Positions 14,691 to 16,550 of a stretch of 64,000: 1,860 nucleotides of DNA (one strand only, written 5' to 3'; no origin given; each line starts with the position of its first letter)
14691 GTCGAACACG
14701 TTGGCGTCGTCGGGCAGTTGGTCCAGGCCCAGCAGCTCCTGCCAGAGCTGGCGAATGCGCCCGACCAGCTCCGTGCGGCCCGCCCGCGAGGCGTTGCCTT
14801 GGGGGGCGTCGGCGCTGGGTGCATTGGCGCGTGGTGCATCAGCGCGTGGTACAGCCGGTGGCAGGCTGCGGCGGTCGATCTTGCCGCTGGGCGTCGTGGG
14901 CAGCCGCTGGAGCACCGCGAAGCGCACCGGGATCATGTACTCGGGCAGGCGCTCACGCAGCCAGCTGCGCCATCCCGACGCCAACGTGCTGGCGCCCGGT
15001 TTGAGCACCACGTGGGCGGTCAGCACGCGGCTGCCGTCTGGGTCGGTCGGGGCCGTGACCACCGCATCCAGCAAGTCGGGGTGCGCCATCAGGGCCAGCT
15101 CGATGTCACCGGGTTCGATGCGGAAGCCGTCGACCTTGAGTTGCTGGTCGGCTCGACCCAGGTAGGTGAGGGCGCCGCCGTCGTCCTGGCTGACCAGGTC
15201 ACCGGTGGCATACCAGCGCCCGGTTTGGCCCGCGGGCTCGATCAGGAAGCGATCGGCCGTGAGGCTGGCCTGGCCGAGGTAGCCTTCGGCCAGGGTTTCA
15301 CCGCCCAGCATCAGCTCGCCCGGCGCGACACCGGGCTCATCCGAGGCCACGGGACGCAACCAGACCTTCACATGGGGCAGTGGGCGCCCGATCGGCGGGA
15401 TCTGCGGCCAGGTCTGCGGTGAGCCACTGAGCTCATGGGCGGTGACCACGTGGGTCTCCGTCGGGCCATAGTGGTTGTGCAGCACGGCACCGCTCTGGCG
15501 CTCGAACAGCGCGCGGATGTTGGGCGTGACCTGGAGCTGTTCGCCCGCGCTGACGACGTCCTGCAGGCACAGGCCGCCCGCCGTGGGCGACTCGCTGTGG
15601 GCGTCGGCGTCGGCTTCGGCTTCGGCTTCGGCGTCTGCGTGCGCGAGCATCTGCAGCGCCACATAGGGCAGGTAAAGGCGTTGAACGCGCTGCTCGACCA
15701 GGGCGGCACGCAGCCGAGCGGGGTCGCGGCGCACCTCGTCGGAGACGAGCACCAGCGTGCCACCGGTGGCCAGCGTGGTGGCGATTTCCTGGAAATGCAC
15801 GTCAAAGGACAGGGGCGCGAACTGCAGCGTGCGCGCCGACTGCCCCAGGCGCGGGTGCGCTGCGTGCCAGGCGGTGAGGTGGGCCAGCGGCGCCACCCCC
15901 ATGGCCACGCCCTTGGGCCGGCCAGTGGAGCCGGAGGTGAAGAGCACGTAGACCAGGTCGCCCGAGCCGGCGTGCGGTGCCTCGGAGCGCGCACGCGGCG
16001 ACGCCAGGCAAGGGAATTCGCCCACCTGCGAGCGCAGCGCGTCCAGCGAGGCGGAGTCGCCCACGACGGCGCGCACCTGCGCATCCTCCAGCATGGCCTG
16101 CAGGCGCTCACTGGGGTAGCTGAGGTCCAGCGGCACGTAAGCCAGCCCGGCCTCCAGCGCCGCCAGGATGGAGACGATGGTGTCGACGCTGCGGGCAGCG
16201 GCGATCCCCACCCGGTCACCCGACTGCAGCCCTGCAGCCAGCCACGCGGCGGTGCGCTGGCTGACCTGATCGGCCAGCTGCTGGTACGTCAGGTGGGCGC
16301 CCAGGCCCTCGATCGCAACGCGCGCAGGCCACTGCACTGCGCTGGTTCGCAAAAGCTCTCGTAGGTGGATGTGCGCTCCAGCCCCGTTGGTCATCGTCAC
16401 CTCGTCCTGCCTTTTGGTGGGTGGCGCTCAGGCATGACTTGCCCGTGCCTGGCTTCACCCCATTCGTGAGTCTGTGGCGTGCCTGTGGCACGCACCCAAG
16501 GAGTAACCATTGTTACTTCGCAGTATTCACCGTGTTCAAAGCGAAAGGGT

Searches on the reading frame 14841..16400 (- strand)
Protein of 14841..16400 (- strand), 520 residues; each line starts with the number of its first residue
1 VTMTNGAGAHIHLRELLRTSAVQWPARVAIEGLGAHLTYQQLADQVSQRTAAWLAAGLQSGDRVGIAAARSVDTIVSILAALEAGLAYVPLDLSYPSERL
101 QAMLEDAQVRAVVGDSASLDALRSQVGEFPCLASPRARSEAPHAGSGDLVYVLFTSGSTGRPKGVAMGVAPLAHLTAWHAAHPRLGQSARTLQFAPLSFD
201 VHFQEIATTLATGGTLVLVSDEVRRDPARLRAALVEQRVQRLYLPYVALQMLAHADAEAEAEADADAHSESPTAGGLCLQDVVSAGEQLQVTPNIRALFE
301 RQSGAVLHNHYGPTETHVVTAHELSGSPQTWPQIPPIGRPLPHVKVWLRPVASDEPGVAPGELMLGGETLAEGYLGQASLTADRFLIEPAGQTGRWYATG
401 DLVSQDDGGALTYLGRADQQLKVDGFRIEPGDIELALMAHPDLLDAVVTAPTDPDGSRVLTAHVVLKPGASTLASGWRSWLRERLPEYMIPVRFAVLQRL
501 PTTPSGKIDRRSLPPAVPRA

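Call 65: search_solved_structures(query=window:14841-16400:-, max_evalue=1e-10, show_alignments=1)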
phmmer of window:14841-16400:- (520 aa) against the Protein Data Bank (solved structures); distinct sequences matched with E-value up to 1e-10: 174 (the best 60 are shown).
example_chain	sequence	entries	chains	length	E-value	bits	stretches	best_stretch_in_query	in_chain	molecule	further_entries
6mfy_A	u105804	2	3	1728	2.1e-127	429.1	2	16-515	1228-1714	Linear gramicidin synthase subunit A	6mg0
6mfz_A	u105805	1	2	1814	2.7e-127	428.7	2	16-515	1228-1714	Linear gramicidin synthase subunit A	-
9be3_A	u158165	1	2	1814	2.7e-127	428.7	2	16-515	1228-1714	Linear gramicidin synthase subunit A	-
9be4_A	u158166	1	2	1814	2.7e-127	428.7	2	16-515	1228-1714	Linear gramicidin synthase subunit A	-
9meh_A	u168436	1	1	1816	2.7e-127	428.7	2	16-515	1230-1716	Linear gramicidin synthase subunit A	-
9bfd_B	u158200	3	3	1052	1.9e-87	297.3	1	13-515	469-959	Tyrocidine synthase 2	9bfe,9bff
8xjz_C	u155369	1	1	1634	1.9e-81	277.4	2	28-513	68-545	Peptide synthetase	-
4d4g_A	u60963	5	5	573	8e-76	258.9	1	12-514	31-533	APNAA1 | APNA A1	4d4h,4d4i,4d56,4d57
6ea3_B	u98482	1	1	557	4.4e-66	226.8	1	16-518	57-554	adenylation domain of Fuscachelin synthetase component H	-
9bfd_A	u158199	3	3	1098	7.8e-65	222.6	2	309-515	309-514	Tyrocidine synthase 1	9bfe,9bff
8hlk_A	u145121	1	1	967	1e-64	222.2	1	13-514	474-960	Microcystin synthetase B (Fragment)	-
6p1j_A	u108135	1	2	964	1.8e-64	221.5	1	13-513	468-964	Txo2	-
5es6_A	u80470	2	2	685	2.5e-63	217.7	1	17-515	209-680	Linear gramicidin synthase subunit A | Linear gramicidin synthetase subunit A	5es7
5es5_A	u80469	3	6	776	4e-63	217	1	17-515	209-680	Linear gramicidin synthetase subunit A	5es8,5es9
6mfx_A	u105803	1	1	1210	8.7e-63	215.9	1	17-515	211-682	Linear gramicidin synthase subunit A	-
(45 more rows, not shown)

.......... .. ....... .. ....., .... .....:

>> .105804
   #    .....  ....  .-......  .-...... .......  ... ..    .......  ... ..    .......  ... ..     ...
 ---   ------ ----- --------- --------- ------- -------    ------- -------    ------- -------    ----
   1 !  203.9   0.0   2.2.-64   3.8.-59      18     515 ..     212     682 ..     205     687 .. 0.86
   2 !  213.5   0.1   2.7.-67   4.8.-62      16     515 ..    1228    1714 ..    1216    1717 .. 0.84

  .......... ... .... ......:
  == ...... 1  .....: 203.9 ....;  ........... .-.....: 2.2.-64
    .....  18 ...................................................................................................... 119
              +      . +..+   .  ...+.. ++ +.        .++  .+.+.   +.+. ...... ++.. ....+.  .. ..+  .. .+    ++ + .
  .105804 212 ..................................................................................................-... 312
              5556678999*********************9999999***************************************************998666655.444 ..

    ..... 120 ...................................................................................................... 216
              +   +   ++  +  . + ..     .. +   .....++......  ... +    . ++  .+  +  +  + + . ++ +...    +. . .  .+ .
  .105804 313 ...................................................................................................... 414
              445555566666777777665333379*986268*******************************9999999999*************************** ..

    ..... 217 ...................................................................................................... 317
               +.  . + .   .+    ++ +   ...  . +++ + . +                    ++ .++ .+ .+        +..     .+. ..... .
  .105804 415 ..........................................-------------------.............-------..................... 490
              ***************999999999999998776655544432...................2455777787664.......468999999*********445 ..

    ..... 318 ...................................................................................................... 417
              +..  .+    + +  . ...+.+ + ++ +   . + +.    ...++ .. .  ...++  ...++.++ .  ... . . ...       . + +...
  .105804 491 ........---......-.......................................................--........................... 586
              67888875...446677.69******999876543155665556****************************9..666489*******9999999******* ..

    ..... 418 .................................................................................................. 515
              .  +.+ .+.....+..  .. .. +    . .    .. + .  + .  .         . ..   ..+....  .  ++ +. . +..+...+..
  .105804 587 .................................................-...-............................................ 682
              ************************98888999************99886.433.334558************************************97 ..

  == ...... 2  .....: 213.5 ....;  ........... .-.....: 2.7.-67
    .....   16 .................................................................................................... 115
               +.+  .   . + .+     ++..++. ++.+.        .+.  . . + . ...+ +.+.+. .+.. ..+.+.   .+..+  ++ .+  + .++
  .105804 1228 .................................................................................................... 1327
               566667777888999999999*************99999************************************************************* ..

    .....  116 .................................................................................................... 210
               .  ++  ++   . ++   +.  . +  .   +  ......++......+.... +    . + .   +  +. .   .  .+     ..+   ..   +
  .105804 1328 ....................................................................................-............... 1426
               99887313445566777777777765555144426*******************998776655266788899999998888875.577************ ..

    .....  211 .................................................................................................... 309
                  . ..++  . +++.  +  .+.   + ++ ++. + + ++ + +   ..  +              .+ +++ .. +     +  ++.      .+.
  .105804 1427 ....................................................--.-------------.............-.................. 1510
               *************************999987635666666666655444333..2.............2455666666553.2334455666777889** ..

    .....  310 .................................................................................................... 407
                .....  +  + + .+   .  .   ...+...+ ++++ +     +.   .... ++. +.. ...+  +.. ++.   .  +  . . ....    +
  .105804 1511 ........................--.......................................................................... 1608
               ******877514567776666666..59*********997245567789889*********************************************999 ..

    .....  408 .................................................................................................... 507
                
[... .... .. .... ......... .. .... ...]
